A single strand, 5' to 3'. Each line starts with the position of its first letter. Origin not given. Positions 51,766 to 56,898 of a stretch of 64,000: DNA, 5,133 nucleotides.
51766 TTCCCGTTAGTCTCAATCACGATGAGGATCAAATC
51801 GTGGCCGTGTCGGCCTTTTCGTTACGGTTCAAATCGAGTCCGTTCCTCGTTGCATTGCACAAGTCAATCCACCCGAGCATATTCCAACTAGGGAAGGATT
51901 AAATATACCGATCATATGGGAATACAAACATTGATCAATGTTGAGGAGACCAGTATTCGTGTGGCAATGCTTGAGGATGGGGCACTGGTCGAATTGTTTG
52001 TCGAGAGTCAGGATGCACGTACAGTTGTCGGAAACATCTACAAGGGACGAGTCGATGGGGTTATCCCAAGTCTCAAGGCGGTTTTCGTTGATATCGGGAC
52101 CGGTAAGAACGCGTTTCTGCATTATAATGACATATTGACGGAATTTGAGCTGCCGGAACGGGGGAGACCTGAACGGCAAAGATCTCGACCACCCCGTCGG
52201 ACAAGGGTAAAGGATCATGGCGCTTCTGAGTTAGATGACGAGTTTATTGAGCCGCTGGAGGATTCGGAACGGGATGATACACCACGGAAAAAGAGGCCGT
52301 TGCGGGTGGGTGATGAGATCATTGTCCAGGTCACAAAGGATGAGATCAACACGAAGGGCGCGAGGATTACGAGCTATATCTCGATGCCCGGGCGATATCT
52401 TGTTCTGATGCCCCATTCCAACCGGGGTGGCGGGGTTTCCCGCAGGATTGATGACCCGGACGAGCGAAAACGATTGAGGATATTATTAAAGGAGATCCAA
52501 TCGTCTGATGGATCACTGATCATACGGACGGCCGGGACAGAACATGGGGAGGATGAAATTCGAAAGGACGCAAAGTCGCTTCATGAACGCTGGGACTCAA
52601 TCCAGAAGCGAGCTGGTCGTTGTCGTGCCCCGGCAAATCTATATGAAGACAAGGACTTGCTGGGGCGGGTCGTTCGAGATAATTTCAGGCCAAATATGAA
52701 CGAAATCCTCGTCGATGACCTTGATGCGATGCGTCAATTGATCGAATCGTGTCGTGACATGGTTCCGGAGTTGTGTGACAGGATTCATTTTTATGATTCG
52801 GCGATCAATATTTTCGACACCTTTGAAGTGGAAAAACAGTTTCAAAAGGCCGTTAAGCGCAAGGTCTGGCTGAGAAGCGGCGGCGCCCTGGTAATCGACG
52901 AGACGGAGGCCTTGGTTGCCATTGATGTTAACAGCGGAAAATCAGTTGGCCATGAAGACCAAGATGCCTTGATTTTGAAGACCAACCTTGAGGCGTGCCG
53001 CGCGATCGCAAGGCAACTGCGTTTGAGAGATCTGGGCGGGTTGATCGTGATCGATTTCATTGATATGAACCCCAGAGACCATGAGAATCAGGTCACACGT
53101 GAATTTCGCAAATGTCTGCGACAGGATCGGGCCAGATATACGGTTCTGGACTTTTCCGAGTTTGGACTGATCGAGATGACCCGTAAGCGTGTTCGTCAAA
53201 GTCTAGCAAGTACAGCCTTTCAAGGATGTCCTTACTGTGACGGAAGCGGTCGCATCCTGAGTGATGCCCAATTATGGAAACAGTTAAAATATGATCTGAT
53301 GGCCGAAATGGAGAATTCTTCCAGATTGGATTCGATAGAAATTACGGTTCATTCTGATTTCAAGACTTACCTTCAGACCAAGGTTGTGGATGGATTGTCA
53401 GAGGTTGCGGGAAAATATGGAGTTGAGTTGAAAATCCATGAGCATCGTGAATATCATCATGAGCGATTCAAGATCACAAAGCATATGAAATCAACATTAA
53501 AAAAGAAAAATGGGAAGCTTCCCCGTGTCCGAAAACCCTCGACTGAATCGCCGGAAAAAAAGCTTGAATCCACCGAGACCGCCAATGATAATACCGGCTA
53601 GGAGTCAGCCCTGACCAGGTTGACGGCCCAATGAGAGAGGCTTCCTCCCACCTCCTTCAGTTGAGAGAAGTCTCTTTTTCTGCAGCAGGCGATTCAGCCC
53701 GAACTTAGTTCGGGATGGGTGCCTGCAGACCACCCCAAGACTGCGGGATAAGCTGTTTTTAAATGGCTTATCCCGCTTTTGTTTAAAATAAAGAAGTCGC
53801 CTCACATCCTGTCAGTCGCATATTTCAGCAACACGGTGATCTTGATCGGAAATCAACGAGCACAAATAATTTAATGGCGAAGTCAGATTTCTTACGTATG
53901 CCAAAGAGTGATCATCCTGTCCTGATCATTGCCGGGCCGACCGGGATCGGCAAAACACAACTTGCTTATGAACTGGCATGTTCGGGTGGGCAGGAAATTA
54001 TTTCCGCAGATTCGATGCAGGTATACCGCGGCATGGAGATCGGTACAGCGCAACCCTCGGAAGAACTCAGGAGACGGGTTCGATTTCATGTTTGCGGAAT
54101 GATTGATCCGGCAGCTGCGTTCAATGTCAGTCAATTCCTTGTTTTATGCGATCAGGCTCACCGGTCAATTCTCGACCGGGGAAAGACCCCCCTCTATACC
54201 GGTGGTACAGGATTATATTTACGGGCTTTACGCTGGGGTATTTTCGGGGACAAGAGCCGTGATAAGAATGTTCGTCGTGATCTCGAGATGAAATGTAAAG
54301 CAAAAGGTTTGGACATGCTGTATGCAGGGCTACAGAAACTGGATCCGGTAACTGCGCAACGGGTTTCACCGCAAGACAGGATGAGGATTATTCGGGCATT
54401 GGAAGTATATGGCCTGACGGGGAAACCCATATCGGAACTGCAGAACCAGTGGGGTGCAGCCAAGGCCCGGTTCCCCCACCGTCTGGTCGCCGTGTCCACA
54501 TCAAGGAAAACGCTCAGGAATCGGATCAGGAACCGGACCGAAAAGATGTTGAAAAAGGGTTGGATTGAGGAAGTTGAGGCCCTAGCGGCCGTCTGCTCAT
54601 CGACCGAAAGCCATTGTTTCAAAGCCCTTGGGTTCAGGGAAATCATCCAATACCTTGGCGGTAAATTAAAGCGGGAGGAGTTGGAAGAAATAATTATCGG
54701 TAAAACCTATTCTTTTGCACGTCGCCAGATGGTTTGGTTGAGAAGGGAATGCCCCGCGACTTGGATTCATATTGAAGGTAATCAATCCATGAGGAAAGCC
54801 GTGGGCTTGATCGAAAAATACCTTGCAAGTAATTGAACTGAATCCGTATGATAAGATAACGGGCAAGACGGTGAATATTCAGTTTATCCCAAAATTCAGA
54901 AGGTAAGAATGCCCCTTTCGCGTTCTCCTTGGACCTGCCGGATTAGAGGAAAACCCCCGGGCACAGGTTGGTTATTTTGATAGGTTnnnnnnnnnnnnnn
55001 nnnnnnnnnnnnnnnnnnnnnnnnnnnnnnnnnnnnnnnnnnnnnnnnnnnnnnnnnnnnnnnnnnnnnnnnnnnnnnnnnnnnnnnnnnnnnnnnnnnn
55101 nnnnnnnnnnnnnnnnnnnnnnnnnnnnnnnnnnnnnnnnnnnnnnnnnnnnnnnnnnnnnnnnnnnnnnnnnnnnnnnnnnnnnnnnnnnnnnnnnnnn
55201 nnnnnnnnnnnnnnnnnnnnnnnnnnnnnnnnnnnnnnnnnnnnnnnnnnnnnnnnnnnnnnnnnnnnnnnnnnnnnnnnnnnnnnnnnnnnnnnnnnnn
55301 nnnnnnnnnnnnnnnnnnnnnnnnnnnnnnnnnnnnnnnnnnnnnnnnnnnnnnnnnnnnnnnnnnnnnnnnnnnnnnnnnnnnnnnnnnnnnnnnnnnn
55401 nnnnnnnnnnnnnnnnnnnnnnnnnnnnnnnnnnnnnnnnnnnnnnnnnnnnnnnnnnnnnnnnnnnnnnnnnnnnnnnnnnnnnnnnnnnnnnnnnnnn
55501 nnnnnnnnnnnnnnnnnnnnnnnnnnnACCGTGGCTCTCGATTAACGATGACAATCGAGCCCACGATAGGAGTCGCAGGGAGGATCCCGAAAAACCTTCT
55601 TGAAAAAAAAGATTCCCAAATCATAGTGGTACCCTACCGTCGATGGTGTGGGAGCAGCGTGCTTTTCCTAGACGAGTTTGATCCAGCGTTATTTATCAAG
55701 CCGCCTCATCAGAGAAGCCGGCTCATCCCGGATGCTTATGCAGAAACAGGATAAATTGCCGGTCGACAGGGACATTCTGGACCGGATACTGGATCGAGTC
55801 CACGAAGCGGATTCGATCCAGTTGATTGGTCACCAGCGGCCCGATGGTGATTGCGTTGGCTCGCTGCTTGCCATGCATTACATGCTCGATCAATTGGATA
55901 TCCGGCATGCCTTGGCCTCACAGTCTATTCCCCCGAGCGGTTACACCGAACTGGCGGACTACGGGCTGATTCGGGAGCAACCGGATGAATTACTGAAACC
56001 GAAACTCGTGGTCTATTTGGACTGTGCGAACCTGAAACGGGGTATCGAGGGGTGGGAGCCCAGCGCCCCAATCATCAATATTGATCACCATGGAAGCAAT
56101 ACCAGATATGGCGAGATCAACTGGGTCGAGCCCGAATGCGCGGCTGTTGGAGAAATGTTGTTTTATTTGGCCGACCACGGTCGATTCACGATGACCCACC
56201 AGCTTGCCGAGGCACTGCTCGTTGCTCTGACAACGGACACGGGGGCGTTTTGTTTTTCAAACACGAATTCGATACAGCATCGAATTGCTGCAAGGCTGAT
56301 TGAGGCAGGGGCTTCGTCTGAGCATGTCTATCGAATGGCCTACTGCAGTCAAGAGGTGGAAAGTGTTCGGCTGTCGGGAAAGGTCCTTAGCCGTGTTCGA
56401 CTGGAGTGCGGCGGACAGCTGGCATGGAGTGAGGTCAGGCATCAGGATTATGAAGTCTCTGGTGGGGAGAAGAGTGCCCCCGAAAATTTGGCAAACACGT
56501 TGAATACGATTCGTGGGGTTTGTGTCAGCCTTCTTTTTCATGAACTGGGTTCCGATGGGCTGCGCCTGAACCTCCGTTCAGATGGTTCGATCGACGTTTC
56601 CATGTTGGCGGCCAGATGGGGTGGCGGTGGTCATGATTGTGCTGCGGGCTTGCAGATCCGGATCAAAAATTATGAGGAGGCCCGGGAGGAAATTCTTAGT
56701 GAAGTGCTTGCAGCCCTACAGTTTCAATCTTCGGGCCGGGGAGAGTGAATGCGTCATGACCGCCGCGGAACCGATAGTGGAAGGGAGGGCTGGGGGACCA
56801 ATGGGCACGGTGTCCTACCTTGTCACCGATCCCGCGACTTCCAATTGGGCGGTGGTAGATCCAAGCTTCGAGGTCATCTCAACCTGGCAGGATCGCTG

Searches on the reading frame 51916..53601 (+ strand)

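Call 25: search_protein_families(library=pfam, proteins=[window:51916-53601:+], max_evalue=0.001)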
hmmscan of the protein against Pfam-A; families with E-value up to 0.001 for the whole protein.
window:51916-53601:+ (561 aa): 2 families
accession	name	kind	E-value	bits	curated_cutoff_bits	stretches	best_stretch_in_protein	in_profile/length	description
PF10150.14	RNase_E_G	-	2.8e-99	332.4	25.5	1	156-426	1-270/270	Ribonuclease E/G family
PF20833.2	RNase_E_G_Thio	-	9.1e-05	23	26.8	1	438-522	2-85/86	RNase E/G, Thioredoxin-like domain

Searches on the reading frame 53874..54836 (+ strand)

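Call 25: search_protein_families(library=pfam, proteins=[window:53874-54836:+], max_evalue=0.001)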
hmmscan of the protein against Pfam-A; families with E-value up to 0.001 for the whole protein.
window:53874-54836:+ (320 aa): 4 families
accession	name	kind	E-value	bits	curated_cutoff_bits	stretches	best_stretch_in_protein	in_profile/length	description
PF01715.23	IPPT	-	4.1e-70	236.6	23.6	1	49-292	1-243/243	IPP transferase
PF01745.22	IPT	-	2.4e-07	30.8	20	1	16-72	3-60/233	Isopentenyl transferase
PF13671.12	AAA_33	-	1.3e-06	29.3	27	0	16-50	1-33/143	AAA domain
PF20720.3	nSTAND3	-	0.00072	19.7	27.2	0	13-36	16-39/155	Novel STAND NTPase 3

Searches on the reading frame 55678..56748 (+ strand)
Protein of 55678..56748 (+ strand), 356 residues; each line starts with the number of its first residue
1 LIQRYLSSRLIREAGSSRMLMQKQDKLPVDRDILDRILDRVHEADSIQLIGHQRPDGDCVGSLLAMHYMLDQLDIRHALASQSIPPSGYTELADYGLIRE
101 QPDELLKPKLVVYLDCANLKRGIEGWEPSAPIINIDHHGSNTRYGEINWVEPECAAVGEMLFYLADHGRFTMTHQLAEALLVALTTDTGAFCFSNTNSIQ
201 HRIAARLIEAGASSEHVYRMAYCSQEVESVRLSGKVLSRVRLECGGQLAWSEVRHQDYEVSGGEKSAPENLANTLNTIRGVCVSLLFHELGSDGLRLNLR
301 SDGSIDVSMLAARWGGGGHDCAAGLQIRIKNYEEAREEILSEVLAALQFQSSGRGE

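Call 61: search_protein_families(library=pfam, proteins=[window:55678-56748:+], max_evalue=0.001)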
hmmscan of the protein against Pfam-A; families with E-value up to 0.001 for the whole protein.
window:55678-56748:+ (356 aa): 2 families
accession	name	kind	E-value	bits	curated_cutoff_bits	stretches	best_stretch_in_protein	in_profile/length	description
PF01368.27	DHH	-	4.6e-15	56.4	28.1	1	47-183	2-124/125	DHH family, N-terminal domain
PF02272.25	DHHA1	-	2e-09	38.3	25.9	1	265-341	15-98/102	DHHA1 domain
